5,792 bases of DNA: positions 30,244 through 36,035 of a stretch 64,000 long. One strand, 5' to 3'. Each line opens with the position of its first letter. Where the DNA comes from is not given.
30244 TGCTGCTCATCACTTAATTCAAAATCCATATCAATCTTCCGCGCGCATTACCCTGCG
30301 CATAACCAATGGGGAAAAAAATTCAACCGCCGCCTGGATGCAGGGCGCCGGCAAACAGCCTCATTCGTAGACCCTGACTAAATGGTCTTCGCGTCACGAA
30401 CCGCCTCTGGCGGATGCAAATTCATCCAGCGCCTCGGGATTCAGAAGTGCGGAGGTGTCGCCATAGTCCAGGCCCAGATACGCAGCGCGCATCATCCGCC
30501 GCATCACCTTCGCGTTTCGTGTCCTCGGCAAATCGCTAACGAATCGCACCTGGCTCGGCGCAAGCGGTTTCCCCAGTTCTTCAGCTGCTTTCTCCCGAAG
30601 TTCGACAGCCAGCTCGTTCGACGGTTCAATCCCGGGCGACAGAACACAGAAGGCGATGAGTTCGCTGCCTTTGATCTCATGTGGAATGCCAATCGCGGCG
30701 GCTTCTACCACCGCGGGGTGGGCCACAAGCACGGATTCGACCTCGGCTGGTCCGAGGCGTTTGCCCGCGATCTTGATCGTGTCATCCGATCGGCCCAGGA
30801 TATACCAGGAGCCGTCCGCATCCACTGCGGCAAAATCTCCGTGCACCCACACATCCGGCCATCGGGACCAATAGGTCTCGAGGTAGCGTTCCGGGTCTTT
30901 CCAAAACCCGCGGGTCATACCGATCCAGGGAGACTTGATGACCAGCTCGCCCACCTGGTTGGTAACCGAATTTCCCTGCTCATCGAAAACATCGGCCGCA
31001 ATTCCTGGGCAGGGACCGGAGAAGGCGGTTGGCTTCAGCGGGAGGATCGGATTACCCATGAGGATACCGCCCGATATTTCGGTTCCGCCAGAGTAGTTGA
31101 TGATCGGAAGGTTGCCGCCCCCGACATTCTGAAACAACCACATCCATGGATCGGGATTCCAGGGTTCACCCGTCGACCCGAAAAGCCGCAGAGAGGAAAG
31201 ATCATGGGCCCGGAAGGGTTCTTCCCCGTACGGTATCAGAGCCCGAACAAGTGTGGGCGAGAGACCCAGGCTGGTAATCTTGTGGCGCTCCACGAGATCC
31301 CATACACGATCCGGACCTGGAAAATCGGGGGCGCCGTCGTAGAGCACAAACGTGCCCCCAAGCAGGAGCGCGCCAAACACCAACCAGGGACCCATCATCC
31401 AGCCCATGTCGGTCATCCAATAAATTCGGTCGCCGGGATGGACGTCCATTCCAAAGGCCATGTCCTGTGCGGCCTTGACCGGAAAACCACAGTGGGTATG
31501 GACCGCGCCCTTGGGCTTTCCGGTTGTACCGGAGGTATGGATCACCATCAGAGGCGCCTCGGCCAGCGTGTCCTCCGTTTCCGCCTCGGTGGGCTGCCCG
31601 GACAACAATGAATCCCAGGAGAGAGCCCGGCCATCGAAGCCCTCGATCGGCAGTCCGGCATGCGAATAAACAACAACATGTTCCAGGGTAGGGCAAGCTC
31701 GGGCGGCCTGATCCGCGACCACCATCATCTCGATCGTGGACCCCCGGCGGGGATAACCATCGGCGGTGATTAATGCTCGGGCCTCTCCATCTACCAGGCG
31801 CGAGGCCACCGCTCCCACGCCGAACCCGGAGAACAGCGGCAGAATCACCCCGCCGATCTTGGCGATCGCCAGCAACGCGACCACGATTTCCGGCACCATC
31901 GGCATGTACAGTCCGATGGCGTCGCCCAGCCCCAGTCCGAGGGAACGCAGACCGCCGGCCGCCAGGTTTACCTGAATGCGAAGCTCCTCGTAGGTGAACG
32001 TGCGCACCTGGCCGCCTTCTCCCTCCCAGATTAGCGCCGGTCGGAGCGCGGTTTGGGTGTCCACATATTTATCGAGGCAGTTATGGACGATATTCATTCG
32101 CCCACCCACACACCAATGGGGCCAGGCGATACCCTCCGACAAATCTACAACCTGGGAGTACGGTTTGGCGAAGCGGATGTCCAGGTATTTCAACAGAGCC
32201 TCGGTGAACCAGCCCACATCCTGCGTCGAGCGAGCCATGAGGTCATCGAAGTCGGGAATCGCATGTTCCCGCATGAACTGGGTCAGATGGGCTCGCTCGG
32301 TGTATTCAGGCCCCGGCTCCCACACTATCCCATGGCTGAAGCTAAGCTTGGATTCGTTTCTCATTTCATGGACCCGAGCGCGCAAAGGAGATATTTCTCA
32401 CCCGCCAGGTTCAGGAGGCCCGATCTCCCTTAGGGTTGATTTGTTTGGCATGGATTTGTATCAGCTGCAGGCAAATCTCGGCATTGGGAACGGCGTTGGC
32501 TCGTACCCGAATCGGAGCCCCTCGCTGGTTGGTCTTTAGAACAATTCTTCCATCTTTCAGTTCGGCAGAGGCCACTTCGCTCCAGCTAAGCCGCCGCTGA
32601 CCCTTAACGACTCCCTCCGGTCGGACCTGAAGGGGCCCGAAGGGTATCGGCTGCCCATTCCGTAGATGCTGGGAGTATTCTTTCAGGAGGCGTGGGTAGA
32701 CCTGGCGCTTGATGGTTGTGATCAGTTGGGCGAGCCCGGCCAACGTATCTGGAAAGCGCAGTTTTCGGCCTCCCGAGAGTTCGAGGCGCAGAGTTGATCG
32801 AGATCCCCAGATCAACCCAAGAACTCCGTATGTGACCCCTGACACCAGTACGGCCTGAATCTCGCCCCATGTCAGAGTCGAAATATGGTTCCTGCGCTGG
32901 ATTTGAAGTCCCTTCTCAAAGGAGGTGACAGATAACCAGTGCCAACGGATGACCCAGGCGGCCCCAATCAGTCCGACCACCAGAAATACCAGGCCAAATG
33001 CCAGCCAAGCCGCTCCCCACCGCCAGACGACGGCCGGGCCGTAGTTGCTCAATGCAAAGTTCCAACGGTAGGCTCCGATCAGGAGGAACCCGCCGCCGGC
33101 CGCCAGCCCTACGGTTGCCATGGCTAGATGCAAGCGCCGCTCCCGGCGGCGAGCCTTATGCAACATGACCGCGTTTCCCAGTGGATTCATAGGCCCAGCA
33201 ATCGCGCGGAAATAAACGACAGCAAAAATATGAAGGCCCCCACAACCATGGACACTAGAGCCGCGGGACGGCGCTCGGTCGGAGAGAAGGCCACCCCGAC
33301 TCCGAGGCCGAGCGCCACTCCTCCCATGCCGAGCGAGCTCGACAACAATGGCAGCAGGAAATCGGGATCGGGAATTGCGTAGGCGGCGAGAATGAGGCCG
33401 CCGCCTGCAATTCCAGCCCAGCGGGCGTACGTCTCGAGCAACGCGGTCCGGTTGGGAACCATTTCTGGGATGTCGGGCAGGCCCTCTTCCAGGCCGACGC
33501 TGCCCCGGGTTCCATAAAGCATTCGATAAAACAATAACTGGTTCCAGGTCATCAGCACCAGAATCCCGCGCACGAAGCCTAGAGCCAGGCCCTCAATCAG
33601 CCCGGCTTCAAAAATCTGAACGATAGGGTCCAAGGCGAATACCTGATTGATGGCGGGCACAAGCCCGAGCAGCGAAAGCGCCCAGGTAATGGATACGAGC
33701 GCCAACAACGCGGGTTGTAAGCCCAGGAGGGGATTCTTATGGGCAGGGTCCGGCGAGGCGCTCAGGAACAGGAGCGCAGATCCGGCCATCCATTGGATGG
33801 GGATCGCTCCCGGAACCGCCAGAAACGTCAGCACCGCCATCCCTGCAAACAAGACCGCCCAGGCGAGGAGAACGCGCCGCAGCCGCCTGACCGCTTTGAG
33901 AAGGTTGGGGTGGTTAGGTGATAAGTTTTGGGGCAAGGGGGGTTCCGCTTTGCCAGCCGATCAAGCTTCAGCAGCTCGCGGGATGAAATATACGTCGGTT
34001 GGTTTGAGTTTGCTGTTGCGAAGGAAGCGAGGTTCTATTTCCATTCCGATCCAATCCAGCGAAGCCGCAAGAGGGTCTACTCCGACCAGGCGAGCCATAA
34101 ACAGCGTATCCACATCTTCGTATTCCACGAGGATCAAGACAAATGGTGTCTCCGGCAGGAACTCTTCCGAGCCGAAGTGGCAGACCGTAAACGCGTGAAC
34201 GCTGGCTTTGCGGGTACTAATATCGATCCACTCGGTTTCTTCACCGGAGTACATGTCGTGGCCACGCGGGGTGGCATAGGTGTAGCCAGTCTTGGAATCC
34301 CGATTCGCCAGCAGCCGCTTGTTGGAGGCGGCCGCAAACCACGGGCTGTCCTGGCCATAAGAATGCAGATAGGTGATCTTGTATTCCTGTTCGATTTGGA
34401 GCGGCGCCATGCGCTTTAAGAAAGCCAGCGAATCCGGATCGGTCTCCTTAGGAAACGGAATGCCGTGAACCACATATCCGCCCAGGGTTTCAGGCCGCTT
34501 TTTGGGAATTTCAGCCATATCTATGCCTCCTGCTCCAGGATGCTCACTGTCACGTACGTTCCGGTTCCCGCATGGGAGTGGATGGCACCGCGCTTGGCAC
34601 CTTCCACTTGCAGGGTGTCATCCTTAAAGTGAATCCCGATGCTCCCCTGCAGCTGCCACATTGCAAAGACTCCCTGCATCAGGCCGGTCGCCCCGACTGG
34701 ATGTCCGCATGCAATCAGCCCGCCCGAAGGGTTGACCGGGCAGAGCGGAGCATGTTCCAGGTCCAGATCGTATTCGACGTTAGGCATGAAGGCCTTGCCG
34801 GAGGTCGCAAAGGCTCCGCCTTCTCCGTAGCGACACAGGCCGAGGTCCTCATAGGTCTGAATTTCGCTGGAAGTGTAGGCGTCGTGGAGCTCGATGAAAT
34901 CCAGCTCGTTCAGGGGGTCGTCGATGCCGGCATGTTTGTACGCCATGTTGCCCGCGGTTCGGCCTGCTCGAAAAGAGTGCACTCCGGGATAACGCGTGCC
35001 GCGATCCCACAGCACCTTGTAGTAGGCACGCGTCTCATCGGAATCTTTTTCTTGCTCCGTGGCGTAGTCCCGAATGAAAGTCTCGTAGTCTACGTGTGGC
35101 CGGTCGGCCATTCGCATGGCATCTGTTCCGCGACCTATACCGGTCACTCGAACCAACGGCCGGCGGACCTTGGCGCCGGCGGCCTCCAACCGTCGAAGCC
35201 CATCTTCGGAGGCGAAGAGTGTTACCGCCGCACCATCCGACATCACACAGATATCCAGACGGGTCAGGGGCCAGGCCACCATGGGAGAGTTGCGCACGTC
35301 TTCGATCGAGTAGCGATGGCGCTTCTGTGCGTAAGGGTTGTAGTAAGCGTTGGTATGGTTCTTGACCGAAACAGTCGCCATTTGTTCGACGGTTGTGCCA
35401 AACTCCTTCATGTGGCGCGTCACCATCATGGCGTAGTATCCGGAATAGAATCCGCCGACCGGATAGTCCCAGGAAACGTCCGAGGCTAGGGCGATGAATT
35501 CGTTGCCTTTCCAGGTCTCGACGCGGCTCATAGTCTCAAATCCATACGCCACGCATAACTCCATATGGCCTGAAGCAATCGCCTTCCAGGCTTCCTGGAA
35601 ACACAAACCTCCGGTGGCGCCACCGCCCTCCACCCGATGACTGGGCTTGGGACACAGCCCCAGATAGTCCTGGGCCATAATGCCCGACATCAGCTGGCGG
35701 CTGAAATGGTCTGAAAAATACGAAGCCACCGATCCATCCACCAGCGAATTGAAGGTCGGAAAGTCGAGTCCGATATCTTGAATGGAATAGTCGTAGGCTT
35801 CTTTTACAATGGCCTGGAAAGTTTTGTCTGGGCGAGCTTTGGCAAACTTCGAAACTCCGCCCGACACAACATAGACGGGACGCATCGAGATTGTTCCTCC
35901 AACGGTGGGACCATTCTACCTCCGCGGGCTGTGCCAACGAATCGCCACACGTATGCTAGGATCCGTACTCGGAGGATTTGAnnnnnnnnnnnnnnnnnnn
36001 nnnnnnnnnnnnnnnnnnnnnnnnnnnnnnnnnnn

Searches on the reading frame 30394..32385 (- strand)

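Call 83: search_protein_families(library=pfam, proteins=[window:30394-32385:-], max_evalue=0.00001)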
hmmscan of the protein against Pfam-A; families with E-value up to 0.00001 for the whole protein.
window:30394-32385:- (663 aa): 3 families
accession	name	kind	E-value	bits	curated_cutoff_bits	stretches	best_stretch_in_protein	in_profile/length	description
PF00501.34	AMP-binding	-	6.3e-71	239.6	29.9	1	112-495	8-384/384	AMP-binding enzyme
PF13193.12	AMP-binding_C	-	5.3e-23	82.2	24.5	1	548-626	1-76/76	AMP-binding enzyme C-terminal domain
PF16177.11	ACAS_N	-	8e-09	35.6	27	1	47-103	2-55/55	Acetyl-coenzyme A synthetase N-terminus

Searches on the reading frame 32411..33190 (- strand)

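Call 83: search_protein_families(library=pfam, proteins=[window:32411-33190:-], max_evalue=0.00001)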
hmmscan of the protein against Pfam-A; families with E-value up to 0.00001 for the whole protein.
window:32411-33190:- (259 aa): 1 family
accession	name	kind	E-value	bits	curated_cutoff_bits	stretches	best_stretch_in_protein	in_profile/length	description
PF20226.3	DUF6585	-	8.6e-23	81.4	27.7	1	63-248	55-244/249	Family of unknown function (DUF6585)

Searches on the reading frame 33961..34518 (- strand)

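Call 83: search_protein_families(library=pfam, proteins=[window:33961-34518:-], max_evalue=0.00001)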
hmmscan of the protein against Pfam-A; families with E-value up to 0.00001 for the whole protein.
window:33961-34518:- (185 aa): 1 family
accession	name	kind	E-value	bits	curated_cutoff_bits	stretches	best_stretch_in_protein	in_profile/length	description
PF01796.24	OB_ChsH2_C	-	1.4e-08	34.9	27.1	1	97-165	1-64/65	ChsH2, C-terminal OB-fold domain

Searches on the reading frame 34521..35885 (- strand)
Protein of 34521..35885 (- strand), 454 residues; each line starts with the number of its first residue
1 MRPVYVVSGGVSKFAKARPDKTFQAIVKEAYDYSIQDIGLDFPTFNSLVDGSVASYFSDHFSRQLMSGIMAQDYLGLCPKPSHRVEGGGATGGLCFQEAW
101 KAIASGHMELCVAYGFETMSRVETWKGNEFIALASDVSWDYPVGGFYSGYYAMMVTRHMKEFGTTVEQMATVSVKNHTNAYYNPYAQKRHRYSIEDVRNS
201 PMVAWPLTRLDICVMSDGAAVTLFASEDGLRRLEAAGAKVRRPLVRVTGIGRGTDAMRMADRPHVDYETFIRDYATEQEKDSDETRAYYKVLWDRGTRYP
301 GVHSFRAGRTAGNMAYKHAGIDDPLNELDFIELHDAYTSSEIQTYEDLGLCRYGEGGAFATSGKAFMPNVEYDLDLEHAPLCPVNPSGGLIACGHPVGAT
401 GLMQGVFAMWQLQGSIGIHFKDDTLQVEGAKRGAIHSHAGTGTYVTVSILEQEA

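Call 83: search_protein_families(library=pfam, proteins=[window:34521-35885:-], max_evalue=0.00001)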
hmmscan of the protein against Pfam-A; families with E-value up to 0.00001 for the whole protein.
window:34521-35885:- (454 aa): 3 families
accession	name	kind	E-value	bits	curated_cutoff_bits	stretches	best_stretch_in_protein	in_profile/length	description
PF22691.2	Thiolase_C_1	-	4.5e-22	78.8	28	1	305-451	17-143/144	Thiolase C-terminal domain-like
PF00108.29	Thiolase_N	-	8.1e-10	38.9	26.4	1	4-227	1-259/260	Thiolase, N-terminal domain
PF02803.24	Thiolase_C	-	2.5e-07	30.8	27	1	311-412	27-97/123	Thiolase, C-terminal domain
